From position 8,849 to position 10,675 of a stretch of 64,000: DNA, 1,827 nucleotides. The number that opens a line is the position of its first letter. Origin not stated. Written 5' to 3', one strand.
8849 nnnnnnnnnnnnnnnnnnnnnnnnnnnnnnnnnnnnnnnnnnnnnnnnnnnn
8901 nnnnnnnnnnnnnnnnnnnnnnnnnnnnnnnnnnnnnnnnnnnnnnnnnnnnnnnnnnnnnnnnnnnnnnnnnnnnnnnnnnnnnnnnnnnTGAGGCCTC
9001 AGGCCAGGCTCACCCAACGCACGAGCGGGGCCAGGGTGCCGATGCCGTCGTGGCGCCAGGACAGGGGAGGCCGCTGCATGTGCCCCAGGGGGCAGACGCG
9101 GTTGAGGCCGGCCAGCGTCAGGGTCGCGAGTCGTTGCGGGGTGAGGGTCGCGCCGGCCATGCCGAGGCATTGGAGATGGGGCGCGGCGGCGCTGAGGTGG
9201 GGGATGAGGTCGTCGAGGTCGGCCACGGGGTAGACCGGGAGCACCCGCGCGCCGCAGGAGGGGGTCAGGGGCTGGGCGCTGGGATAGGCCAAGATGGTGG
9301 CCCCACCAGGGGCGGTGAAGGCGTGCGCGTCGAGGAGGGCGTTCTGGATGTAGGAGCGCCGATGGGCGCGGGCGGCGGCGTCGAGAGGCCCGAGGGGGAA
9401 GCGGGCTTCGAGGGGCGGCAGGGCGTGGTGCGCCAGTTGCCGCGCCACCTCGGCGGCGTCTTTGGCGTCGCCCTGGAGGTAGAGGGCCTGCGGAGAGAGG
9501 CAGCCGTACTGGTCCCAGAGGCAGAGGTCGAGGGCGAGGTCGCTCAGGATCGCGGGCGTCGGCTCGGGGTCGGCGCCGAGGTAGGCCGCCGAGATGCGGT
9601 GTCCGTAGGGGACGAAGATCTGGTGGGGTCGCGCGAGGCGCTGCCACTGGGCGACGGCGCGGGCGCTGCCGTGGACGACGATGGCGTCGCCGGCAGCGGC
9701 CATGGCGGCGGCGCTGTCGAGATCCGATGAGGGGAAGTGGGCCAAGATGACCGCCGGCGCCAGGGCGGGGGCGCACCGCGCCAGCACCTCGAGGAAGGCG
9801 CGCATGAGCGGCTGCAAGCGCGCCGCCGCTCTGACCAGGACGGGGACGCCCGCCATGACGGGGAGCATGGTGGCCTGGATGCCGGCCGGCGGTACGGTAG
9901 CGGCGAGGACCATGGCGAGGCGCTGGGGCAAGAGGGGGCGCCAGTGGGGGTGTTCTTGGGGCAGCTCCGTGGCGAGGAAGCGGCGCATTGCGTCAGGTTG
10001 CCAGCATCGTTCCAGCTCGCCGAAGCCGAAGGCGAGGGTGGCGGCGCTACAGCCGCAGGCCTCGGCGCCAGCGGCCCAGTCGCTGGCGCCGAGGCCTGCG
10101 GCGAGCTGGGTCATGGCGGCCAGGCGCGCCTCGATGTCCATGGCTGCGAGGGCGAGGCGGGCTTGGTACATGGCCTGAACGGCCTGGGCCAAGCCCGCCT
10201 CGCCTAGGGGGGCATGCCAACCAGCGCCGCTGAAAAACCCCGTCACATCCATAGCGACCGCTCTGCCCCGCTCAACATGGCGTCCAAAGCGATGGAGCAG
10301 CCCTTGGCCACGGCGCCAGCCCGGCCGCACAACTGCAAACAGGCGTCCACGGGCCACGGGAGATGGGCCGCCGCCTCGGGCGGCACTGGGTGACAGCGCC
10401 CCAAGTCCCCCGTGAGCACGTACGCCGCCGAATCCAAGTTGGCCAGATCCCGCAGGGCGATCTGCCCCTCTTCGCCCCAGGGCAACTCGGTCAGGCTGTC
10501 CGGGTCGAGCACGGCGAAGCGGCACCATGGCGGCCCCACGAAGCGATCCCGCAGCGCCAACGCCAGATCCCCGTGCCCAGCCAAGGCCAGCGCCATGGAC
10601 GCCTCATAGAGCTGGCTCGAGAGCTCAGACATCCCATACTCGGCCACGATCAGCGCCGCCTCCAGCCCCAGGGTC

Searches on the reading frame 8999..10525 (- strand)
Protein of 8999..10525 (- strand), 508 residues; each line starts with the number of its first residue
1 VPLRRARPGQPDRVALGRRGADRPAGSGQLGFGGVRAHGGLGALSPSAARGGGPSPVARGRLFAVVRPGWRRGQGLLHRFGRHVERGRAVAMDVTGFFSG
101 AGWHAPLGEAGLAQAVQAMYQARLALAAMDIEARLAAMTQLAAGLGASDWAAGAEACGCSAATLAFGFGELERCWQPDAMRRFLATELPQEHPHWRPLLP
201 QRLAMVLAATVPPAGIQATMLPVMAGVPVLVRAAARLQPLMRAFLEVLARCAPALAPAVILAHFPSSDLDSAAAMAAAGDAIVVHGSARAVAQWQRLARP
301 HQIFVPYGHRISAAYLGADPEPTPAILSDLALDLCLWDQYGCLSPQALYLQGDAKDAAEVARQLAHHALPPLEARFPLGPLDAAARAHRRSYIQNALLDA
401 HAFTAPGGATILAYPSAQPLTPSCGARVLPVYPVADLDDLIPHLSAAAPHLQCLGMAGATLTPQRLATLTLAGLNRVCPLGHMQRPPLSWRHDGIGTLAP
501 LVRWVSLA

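Call 67: search_protein_families(library=pfam, proteins=[window:8999-10525:-], max_evalue=0.0001)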
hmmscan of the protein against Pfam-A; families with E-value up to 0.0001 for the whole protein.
window:8999-10525:- (508 aa): 1 family
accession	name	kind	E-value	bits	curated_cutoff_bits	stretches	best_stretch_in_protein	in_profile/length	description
PF05893.19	LuxC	-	6.1e-37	127.9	21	1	176-504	69-401/401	Acyl-CoA reductase (LuxC)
